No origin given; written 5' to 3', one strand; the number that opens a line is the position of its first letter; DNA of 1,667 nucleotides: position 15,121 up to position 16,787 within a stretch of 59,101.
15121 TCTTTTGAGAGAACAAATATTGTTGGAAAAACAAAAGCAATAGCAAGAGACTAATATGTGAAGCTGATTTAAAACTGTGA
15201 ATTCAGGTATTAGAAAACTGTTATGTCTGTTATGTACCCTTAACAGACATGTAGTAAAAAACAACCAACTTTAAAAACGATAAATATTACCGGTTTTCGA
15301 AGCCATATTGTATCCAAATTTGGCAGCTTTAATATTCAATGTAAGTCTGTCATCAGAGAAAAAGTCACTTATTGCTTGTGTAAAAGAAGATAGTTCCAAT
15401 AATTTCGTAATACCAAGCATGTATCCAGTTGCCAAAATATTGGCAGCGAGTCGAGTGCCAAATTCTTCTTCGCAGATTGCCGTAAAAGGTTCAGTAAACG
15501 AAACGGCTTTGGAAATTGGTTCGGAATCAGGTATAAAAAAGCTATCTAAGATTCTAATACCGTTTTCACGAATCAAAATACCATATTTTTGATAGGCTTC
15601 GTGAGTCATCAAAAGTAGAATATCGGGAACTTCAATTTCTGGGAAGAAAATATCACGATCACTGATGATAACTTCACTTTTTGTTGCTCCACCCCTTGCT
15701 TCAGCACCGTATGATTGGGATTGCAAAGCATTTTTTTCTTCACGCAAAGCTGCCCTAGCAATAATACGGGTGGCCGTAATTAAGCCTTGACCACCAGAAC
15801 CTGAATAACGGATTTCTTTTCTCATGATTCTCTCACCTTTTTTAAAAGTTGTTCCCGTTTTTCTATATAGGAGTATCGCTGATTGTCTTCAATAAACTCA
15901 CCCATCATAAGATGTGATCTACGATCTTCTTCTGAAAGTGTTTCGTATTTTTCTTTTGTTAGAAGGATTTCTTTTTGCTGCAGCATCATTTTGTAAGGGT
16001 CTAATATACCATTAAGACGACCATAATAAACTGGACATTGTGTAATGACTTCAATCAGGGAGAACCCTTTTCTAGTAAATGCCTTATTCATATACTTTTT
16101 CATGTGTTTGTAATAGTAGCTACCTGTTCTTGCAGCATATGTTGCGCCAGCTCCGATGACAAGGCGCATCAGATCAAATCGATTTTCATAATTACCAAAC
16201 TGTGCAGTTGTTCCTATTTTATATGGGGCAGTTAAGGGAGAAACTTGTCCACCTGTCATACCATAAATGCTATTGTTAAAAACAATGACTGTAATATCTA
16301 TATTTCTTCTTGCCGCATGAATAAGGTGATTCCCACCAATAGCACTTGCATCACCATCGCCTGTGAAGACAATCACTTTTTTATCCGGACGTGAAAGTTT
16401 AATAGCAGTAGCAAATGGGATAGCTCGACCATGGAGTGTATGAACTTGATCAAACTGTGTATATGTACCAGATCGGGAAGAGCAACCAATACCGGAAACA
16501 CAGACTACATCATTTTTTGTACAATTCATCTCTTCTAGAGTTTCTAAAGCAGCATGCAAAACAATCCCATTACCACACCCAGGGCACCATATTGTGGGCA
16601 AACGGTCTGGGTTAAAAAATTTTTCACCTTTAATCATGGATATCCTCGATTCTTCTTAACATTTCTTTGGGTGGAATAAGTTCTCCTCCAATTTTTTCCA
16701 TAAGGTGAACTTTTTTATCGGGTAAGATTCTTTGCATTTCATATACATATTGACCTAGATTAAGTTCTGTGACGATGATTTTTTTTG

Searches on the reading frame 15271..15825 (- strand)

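Call 27: search_protein_families(library=pfam, proteins=[window:15271-15825:-], max_evalue=0.0001)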
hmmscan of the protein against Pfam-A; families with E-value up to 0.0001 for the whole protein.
window:15271-15825:- (184 aa): 1 family
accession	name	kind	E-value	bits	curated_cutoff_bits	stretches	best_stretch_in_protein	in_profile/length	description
PF01558.24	POR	-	6.3e-31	108.3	27.4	1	11-172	1-172/173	Pyruvate ferredoxin/flavodoxin oxidoreductase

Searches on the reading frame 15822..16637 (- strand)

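Call 4: search_protein_families(library=ncbifam, proteins=[window:15822-16637:-], max_evalue=0.01)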
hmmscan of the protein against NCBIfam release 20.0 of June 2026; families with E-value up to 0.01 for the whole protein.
window:15822-16637:- (271 aa): 53 families (the best 25 are shown)
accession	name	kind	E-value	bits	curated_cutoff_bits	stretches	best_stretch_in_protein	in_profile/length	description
NF007207.0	PRK09628.1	equivalog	1.4e-79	267.6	364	1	5-269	6-270/277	2-oxoglutarate ferredoxin oxidoreductase subunit beta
NF008820.0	PRK11866.1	equivalog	3.5e-62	210.4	402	1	11-209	12-208/287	2-oxoacid ferredoxin oxidoreductase subunit beta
TIGR02177.1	PorB_KorB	subfamily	6.9e-62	209.5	261.9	1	16-205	2-191/286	2-oxoacid:acceptor oxidoreductase, beta subunit, pyruvate/2-ketoisovalerate family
NF041171.1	Oxoac_fdxbeta_Archa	equivalog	2.8e-59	200.8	423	1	17-204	5-192/296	2-oxoacid:ferredoxin oxidoreductase subunit beta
NF008821.0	PRK11869.1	equivalog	1.5e-53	181.6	438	1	10-209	9-207/286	2-oxoacid ferredoxin oxidoreductase subunit beta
NF008818.0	PRK11864.1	subfamily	5.6e-18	65.1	405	1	18-203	21-210/300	3-methyl-2-oxobutanoate dehydrogenase subunit beta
NF008819.1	PRK11865.1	equivalog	1.8e-15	57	405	1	17-204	20-215/300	pyruvate synthase subunit PorB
TIGR03336.1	IOR_alpha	equivalog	3.1e-12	45.6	650.9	1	14-208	355-538/595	indolepyruvate ferredoxin oxidoreductase subunit alpha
NF009122.0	PRK12474.1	subfamily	8.4e-09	34.7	835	1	69-198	391-517/518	hypothetical protein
NF006052.0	PRK08199.1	subfamily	9.3e-09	34.1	539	1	70-126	418-473/559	thiamine pyrophosphate protein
NF004813.0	PRK06163.1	equivalog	1e-08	35.1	240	1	68-136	58-126/202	hypothetical protein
NF005114.0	PRK06546.1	equivalog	1e-08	34.2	893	1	66-200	407-530/578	pyruvate dehydrogenase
NF005760.0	PRK07586.1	equivalog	1.2e-08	34.3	363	1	70-198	388-513/514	acetolactate synthase large subunit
NF045766.1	PhenlGlyoxDHPadI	equivalog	3.3e-08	32.7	700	1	18-203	159-356/443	NADH-dependent phenylglyoxylate dehydrogenase subunit beta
NF004772.0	PRK06112.1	subfamily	6.4e-08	31.4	673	1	70-200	440-560/578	acetolactate synthase catalytic subunit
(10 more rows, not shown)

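Call 63: search_protein_families(library=ncbifam, proteins=[window:15822-16637:-], max_evalue=1e-60)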
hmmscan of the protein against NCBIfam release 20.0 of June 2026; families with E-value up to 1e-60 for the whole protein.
window:15822-16637:- (271 aa): 3 families
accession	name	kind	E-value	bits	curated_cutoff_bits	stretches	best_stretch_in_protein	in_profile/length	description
NF007207.0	PRK09628.1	equivalog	1.4e-79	267.6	364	1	5-269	6-270/277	2-oxoglutarate ferredoxin oxidoreductase subunit beta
NF008820.0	PRK11866.1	equivalog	3.5e-62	210.4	402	1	11-209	12-208/287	2-oxoacid ferredoxin oxidoreductase subunit beta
TIGR02177.1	PorB_KorB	subfamily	6.9e-62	209.5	261.9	1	16-205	2-191/286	2-oxoacid:acceptor oxidoreductase, beta subunit, pyruvate/2-ketoisovalerate family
